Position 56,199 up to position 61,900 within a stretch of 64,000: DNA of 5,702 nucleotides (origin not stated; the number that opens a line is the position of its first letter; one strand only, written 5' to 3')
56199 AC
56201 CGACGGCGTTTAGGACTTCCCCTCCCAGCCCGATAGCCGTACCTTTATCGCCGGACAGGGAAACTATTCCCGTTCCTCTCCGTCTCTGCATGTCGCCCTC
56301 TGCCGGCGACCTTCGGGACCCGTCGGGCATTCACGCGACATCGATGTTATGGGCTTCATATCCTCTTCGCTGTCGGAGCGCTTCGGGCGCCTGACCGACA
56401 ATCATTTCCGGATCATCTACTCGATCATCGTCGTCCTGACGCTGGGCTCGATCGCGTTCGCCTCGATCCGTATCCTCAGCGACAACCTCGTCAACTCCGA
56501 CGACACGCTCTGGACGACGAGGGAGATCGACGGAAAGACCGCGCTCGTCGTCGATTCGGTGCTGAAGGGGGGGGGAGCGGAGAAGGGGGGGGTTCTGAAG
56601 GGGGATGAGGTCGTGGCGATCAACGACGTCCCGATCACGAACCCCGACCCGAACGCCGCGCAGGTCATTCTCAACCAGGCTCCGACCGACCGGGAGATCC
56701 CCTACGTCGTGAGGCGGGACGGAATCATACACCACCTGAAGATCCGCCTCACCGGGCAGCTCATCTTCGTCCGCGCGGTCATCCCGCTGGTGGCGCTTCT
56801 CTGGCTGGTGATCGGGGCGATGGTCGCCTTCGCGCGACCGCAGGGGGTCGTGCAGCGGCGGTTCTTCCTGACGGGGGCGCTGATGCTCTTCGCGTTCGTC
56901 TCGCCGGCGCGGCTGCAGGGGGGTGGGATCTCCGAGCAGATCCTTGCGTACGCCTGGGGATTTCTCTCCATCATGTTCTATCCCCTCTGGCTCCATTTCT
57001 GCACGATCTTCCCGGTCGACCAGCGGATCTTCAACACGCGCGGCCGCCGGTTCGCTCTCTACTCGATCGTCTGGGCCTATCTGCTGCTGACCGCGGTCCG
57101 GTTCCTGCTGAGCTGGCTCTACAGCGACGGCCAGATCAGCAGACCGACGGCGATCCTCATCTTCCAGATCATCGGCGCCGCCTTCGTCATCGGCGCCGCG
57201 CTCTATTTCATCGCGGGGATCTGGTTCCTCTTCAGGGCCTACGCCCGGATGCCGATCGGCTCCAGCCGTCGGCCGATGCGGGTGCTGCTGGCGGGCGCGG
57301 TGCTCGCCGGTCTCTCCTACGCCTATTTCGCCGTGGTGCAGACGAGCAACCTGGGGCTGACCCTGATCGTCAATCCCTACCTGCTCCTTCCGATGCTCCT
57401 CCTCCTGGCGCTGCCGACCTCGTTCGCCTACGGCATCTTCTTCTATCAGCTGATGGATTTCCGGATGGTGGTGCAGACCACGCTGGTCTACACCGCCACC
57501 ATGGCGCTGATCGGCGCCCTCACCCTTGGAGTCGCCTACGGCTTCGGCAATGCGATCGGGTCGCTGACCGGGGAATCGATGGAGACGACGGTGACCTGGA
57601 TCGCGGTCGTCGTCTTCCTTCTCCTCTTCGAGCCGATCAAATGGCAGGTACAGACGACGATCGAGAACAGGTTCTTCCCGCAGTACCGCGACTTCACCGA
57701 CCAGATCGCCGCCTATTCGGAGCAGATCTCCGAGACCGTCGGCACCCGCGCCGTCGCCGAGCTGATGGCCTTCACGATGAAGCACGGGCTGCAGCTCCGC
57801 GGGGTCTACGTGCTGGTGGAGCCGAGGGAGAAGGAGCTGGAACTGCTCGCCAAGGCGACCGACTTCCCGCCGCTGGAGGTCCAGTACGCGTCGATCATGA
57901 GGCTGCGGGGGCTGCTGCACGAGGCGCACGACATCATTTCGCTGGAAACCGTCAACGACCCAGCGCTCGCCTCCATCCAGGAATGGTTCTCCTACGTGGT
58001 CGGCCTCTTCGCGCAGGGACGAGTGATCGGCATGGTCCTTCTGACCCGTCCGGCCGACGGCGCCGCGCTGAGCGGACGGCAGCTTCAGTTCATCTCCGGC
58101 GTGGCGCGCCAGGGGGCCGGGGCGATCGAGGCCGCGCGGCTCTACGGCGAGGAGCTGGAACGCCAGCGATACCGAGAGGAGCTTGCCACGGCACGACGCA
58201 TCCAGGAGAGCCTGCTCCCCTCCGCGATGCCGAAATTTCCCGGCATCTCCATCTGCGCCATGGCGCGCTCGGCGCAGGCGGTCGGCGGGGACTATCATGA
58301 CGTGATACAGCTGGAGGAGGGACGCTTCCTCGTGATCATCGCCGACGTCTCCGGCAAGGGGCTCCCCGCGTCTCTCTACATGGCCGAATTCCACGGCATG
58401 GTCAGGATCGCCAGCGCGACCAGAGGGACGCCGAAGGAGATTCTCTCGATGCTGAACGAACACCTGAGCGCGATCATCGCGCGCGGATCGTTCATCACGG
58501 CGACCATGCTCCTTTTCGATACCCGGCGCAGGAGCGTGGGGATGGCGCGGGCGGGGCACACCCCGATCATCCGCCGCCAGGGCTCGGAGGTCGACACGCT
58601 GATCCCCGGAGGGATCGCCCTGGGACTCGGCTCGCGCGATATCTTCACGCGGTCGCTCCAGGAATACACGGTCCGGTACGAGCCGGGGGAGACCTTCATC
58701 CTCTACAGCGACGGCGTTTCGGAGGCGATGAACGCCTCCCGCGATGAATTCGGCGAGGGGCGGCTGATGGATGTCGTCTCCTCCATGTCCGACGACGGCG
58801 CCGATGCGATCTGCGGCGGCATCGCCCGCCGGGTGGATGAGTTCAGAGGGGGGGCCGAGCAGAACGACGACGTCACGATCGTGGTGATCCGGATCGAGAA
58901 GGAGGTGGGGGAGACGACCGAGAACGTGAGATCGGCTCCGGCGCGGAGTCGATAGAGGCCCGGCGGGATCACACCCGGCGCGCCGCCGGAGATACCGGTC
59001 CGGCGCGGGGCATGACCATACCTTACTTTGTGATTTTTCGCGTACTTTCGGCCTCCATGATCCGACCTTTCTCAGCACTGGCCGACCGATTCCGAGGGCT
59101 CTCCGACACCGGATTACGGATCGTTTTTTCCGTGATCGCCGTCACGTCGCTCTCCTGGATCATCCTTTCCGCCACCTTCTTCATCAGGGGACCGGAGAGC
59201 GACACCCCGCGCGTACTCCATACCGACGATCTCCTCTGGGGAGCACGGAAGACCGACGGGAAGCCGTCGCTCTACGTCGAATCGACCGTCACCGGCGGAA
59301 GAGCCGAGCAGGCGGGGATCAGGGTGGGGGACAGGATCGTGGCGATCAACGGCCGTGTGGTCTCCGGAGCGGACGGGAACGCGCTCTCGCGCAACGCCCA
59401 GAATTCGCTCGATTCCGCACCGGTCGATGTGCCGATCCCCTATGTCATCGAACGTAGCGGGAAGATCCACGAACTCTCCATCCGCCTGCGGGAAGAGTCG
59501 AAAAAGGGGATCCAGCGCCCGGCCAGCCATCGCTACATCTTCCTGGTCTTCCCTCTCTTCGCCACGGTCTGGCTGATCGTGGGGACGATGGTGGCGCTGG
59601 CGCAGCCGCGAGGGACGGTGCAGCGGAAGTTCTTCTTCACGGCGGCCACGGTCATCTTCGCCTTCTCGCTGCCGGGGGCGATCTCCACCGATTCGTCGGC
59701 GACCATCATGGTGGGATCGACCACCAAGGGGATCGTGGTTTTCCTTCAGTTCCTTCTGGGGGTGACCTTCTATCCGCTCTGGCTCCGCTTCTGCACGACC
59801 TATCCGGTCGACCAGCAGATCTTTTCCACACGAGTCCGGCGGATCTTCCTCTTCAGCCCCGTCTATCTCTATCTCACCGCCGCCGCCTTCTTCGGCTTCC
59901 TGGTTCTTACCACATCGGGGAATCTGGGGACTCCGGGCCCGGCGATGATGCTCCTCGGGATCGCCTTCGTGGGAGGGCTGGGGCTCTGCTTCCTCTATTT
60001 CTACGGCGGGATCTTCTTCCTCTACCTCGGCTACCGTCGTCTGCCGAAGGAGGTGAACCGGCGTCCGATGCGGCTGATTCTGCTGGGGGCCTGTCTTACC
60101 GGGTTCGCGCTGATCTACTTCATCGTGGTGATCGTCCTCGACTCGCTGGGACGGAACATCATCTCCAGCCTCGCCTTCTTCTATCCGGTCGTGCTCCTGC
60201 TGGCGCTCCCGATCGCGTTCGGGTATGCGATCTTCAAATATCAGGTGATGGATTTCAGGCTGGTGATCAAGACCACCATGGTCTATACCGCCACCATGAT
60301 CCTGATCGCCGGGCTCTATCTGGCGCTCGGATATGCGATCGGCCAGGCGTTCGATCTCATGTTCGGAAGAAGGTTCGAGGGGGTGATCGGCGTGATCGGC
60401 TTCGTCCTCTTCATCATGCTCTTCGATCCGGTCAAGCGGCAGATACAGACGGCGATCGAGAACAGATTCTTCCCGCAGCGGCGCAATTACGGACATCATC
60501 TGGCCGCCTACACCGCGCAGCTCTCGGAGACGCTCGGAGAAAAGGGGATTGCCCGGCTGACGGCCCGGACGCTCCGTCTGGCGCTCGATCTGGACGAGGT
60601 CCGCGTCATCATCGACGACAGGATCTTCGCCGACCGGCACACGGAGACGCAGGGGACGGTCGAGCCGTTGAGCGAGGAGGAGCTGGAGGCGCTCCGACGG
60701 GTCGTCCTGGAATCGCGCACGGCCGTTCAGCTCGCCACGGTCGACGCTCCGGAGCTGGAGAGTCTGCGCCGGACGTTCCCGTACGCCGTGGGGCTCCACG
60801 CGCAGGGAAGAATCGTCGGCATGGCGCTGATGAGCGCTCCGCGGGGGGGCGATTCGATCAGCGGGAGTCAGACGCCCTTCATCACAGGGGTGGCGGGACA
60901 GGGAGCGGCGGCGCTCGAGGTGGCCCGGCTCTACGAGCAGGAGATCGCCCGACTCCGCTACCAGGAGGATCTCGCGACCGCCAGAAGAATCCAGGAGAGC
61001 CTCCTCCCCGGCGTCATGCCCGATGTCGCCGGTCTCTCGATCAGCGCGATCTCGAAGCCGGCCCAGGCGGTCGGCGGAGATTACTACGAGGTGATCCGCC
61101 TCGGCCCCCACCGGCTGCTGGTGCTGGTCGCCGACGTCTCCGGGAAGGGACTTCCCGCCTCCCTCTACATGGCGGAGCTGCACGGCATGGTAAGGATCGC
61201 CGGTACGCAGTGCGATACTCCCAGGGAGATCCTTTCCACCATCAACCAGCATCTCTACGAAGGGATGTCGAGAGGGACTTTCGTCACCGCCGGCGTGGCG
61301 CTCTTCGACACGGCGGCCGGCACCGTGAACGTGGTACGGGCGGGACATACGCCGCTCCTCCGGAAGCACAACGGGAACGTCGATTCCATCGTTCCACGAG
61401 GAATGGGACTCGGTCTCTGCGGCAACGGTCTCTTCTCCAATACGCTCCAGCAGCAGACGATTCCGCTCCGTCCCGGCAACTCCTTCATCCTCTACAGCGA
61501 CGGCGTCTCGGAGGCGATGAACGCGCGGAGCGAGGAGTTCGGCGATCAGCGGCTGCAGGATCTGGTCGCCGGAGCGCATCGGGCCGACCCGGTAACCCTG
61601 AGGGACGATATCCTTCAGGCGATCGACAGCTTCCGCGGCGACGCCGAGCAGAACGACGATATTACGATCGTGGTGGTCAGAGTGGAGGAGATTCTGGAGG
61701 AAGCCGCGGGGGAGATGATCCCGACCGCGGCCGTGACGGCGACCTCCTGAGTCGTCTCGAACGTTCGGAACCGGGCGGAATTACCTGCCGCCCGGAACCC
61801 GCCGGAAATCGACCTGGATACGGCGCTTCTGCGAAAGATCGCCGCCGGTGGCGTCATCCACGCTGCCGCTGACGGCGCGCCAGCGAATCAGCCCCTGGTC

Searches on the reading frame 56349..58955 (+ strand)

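Call 56: search_protein_families(library=pfam, proteins=[window:56349-58955:+], max_evalue=0.0001)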
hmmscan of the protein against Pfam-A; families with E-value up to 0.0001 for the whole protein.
window:56349-58955:+ (868 aa): 3 families
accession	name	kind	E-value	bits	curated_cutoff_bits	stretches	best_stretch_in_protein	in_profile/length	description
PF07228.17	SpoIIE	-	3.5e-40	138.5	25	1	657-849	2-191/192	Stage II sporulation protein E (SpoIIE)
PF17820.7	PDZ_6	-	2e-06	27.9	27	1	67-112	1-45/54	PDZ domain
PF00595.29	PDZ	-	2e-05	25.3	23.2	1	63-110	24-71/81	PDZ domain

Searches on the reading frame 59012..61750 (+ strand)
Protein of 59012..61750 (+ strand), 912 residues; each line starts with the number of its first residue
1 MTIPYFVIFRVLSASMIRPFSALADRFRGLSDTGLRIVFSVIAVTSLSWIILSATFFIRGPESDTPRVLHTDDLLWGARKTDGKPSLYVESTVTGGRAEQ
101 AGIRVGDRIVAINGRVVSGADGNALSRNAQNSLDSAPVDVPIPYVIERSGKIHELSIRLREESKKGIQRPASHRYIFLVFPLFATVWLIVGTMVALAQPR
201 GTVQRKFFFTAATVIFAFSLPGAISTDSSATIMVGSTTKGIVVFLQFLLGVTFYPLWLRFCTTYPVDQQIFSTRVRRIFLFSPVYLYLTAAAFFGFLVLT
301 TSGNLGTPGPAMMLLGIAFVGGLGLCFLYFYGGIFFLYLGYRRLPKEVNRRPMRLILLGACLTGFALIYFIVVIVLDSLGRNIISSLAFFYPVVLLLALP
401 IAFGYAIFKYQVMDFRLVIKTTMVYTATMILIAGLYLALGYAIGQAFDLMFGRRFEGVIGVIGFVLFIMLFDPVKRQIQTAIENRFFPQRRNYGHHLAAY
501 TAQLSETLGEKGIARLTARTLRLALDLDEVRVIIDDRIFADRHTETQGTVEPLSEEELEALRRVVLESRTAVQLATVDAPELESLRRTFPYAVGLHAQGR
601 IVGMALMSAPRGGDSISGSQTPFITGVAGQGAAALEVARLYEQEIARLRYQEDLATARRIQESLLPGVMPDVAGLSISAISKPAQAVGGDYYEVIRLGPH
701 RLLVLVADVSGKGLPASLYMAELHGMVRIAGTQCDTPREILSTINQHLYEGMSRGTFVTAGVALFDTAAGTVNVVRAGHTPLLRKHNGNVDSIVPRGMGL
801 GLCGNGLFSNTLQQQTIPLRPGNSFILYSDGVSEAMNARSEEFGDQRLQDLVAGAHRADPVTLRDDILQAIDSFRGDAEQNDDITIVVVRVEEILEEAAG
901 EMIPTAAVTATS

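Call 56: search_protein_families(library=pfam, proteins=[window:59012-61750:+], max_evalue=0.0001)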
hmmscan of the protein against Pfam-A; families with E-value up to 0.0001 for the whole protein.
window:59012-61750:+ (912 aa): 3 families
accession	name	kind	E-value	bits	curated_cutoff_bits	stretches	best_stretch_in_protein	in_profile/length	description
PF07228.17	SpoIIE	-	7.6e-43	147.1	25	1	699-891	2-191/192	Stage II sporulation protein E (SpoIIE)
PF17820.7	PDZ_6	-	9.7e-08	32.1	27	1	89-118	2-31/54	PDZ domain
PF00595.29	PDZ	-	1.3e-06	29.1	23.2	1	82-119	21-59/81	PDZ domain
